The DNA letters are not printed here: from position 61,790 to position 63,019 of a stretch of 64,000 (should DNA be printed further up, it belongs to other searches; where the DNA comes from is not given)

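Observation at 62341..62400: GH16 family protein with both catalytic glutamates replaced by glutamine (QIDIMQ instead of EIDIME)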

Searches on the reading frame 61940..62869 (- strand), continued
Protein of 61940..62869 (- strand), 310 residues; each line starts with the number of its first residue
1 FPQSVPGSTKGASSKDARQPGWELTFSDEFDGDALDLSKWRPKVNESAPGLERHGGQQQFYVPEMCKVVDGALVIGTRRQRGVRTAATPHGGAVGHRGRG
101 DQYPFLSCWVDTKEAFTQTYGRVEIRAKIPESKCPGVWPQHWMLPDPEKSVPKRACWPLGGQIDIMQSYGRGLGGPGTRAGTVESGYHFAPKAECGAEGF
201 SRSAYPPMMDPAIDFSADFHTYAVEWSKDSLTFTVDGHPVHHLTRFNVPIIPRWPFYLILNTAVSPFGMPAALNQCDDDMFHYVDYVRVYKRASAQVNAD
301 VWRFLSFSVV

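Call 41: fold_search(model_id=the predicted structure, library=pdb)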
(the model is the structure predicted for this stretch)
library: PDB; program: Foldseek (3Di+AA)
matches with E <= 10: 1593; with E <= 0.001: 382
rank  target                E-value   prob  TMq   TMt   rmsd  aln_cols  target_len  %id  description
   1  3azx_A                6.3e-24  1.00  0.63  0.76   4.4       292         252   28  Crystal structure of the laminarinase catalytic domain from Thermotoga maritima MSB8 (released 2011-11-23)
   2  6t2n_AAA              2.7e-23  1.00  0.69  0.77   5.5       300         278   26  Prominent members of the human gut microbiota express endo-acting O-glycanases to initiate mucin breakdown (released 2020-07-08)
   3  4dfs_A                3.4e-23  1.00  0.67  0.81   4.0       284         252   31  Structure of the catalytic domain of an endo-1,3-beta-glucanase (laminarinase) from Thermotoga petrophila RKU-1 (released 2012-03-14)
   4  3azy_A                1.1e-22  1.00  0.64  0.78   4.3       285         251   32  Crystal structure of the laminarinase catalytic domain from Thermotoga maritima MSB8 (released 2011-11-23)
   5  3azz_A                1.1e-22  1.00  0.65  0.79   4.8       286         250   31  Crystal structure of the laminarinase catalytic domain from Thermotoga maritima MSB8 in complex with gluconolactone (released 2011-11-23)
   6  3b01_B                1.1e-22  1.00  0.64  0.78   4.4       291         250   30  Crystal structure of the laminarinase catalytic domain from Thermotoga maritima MSB8 (released 2011-11-23)
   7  6xof                  4.3e-22  1.00  0.65  0.75   4.5       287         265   26  Crystal structure of SCLam, a non-specific endo-beta-1,3(4)-glucanase from family GH16 (released 2021-02-10)
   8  6xqh_A                1.0e-21  1.00  0.66  0.78   4.3       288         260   27  Crystal structure of SCLam E144S mutant, a non-specific endo-beta-1,3(4)-glucanase from family GH16, co-crystallized w (released 2021-02-10)
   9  6xqf_A                1.2e-21  1.00  0.65  0.78   4.4       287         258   27  Crystal structure of SCLam E144S mutant, a non-specific endo-beta-1,3(4)-glucanase from family GH16, co-crystallized w (released 2021-02-10)
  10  8xph_A                1.6e-21  1.00  0.67  0.80   4.1       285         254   26  Marine Planctomycetes laminarinase PtLam (released 2024-08-28)
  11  6xql_A                1.8e-21  1.00  0.64  0.76   4.6       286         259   28  Crystal structure of SCLam E144S mutant, a non-specific endo-beta-1,3(4)-glucanase from family GH16, co-crystallized w (released 2021-02-10)
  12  4crq_A                2.5e-21  1.00  0.64  0.84   4.0       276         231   24  Crystal structure of the catalytic domain of the modular laminarinase ZgLamC mutant E142S (released 2015-01-14)
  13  8xpk_A                3.2e-21  1.00  0.66  0.80   4.1       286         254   26  Marine bacterial laminarinase PtLam mutant E154A in complex with laminatriose (released 2024-08-28)
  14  6jh5                  3.6e-21  1.00  0.65  0.86   3.7       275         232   24  Structure of Marine bacterial laminarinase (released 2019-04-03)
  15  6xqg_A                3.8e-21  1.00  0.64  0.78   4.4       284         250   28  Crystal structure of SCLam E144S mutant, a non-specific endo-beta-1,3(4)-glucanase from family GH16, co-crystallized w (released 2021-02-10)
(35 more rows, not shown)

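Call 50: find_encoding_contigs(protein=P0338, flank=6000, max_places=2)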
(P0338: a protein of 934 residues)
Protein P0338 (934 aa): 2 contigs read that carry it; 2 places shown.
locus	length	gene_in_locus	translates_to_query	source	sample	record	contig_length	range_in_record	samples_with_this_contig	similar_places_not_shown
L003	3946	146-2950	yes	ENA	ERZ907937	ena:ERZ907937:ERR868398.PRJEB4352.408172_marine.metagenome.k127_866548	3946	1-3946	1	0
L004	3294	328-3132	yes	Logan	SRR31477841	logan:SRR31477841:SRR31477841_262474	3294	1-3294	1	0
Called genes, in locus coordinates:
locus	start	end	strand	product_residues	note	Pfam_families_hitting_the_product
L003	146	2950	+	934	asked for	PF00722:Glyco_hydro_16 (weak)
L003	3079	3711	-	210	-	PF12898:Stc1 (weak)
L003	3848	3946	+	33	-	?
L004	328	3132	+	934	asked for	PF00722:Glyco_hydro_16 (weak)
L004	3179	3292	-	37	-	?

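Call 52: search_solved_structures(query=window:61940-62869:-, show_alignments=5, max_evalue=1e-17)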
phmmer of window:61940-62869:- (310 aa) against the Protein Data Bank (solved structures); distinct sequences matched with E-value up to 1e-17: 7.
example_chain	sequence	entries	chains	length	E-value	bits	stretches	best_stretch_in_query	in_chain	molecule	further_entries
3azx_A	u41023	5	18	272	1.4e-26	96.6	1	19-295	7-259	Laminarinase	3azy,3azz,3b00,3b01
4dfs_A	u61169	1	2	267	1e-25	93.7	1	18-291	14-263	Glycoside hydrolase, family 16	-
6t2n_AAA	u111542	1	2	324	1.8e-25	92.9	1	8-292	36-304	Glycoside hydrolase family 16 protein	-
2vy0_A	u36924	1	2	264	7.4e-19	71.2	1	21-293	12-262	ENDO-BETA-1,3-GLUCANASE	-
6xof_A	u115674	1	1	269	1.1e-18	70.7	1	16-292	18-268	GH16 family protein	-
6xqf_A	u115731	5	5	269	2.2e-18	69.7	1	16-292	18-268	GH16 family protein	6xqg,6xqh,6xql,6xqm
3atg_A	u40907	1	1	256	3e-18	69.2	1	97-298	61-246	GLUCANASE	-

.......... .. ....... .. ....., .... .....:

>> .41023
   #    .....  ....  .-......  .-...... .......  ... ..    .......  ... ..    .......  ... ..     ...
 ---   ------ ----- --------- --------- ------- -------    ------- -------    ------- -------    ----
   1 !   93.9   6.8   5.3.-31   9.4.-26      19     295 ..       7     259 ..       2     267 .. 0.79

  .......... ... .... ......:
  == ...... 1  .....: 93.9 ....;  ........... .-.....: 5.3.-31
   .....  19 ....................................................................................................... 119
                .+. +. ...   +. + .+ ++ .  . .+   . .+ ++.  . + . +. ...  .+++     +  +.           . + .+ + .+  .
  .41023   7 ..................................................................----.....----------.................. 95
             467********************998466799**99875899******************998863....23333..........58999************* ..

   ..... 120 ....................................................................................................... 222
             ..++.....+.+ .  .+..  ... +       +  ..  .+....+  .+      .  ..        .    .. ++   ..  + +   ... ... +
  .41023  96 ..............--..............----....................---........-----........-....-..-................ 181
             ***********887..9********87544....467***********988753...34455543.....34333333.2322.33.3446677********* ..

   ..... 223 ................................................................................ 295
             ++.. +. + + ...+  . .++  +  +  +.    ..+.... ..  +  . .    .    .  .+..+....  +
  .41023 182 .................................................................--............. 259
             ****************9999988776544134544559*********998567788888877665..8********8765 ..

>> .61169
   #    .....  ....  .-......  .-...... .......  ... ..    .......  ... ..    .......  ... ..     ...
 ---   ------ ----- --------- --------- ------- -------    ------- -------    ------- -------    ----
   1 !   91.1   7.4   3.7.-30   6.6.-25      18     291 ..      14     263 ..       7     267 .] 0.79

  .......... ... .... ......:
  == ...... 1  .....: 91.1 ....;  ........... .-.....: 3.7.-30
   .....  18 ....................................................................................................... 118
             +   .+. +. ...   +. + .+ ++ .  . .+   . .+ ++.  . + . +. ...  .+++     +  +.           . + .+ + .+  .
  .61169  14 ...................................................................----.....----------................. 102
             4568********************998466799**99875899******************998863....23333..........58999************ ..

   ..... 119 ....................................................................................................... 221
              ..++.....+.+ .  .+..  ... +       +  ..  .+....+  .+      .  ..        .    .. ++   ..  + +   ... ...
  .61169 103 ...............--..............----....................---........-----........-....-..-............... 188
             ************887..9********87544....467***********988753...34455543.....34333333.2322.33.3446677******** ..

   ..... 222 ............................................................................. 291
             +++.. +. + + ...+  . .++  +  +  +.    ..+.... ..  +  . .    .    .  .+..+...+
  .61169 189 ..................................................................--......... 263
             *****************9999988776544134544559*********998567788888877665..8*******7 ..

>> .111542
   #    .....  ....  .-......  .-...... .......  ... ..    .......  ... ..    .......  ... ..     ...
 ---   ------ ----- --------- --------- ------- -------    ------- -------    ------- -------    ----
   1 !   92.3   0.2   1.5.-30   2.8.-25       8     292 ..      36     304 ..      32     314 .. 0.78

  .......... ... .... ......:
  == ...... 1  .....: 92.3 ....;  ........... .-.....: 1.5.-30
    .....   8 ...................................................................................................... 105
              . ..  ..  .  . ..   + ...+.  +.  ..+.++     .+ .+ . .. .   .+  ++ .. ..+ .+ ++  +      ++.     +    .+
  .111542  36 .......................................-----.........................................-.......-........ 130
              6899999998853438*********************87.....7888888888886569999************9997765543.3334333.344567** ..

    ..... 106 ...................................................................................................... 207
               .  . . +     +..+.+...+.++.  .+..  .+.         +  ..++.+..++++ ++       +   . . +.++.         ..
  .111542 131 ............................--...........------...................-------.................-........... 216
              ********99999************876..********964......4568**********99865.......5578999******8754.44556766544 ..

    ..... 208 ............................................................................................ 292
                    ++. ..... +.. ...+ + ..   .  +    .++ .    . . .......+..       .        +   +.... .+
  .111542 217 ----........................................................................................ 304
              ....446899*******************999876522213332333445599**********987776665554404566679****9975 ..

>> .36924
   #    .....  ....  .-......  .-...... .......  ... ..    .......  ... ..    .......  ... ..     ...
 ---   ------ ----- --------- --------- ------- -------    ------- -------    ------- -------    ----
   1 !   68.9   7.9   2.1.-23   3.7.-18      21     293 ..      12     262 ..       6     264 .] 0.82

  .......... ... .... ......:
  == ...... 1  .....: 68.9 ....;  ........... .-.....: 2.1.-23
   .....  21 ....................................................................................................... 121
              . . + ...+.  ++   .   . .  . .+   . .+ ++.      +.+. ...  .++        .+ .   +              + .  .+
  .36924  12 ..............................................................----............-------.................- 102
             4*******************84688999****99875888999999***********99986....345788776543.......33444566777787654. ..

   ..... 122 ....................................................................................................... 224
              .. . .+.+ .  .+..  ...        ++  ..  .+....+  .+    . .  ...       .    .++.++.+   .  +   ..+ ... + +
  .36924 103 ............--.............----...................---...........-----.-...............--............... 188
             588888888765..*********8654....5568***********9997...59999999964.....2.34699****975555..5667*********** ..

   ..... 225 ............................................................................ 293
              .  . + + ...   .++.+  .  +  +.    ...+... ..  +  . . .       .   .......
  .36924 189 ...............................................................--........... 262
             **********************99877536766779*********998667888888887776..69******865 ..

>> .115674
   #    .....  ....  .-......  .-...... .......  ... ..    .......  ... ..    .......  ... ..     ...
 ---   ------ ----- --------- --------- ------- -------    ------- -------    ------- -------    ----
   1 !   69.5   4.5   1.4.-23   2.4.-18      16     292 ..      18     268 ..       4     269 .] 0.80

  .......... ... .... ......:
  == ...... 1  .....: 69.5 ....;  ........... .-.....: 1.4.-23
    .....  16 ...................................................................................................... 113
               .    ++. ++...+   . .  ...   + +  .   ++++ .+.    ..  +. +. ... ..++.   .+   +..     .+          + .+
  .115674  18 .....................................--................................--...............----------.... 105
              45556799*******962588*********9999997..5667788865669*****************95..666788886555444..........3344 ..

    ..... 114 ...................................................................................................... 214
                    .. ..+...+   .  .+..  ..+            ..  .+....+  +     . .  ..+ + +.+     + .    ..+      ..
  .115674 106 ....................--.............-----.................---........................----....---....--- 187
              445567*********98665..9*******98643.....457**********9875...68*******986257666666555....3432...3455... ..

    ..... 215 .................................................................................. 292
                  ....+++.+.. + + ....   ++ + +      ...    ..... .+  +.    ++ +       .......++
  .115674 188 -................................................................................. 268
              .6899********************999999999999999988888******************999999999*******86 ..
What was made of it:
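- On GH16 (Pfam PF00722, concanavalin-like β-jelly-roll glycosidases): PDB phmmer E 1.4e-26 (call 52).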

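Call 55: list_cluster_members(proteins=[P0338, P0337, P0339, P0133, P0139, P0137, P0144, P0128, P0019, P0017])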
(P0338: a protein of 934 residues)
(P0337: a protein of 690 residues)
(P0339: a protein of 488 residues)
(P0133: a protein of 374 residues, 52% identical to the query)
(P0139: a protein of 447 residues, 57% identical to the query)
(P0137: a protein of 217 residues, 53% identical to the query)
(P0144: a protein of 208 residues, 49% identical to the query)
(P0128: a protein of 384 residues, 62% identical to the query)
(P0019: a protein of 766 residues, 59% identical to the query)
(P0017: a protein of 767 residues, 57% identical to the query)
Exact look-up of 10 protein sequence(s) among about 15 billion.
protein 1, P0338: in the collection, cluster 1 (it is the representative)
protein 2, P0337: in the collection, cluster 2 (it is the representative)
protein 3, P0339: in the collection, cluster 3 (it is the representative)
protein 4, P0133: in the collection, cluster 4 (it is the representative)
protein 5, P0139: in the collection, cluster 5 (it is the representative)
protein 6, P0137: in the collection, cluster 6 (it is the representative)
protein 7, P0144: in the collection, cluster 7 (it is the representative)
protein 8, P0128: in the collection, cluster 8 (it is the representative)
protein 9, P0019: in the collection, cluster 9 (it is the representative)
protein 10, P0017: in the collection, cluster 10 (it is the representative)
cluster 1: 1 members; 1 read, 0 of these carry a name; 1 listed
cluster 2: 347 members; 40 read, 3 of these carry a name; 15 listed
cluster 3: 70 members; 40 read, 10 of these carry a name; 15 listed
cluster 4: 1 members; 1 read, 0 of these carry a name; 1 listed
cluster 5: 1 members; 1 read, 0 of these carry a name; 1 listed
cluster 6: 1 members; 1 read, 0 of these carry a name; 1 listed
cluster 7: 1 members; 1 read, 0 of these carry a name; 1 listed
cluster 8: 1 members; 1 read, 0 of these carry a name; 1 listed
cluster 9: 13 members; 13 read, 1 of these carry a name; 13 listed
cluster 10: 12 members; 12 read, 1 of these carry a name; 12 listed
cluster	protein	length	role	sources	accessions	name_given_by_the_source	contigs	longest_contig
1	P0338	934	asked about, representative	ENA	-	-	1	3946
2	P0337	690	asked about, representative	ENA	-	-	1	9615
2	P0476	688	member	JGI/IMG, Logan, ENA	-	beta-glucanase (GH16 family)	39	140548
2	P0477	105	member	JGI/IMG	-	hypothetical protein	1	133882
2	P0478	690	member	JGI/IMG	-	beta-glucanase (GH16 family)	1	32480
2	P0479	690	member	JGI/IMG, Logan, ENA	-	-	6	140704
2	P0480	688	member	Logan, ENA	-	-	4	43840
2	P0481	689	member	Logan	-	-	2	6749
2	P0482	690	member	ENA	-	-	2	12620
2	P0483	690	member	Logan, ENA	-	-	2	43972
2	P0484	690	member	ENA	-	-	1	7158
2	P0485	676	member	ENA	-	-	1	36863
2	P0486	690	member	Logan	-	-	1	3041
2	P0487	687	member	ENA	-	-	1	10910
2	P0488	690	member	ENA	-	-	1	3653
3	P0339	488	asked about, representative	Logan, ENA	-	-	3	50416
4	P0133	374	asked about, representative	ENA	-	-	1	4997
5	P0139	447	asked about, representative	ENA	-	-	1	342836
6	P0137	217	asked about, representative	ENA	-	-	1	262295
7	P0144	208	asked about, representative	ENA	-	-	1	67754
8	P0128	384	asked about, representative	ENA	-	-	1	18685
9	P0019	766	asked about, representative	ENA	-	-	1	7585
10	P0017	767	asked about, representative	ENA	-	-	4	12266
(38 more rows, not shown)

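Call 56: find_related_loci(query=A2, collection=viral_contigs, flank=3000)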
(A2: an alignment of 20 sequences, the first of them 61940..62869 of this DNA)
Query A2 (310 aa) in viral_contigs; peptide patterns used: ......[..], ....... (x = any residue, [..] = any of these).
23 stretches matched a pattern, but none encodes a relative of the query by tblastn (E <= 1e-3).
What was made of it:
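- Tried and rejected: None in IMG/VR (call 56).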
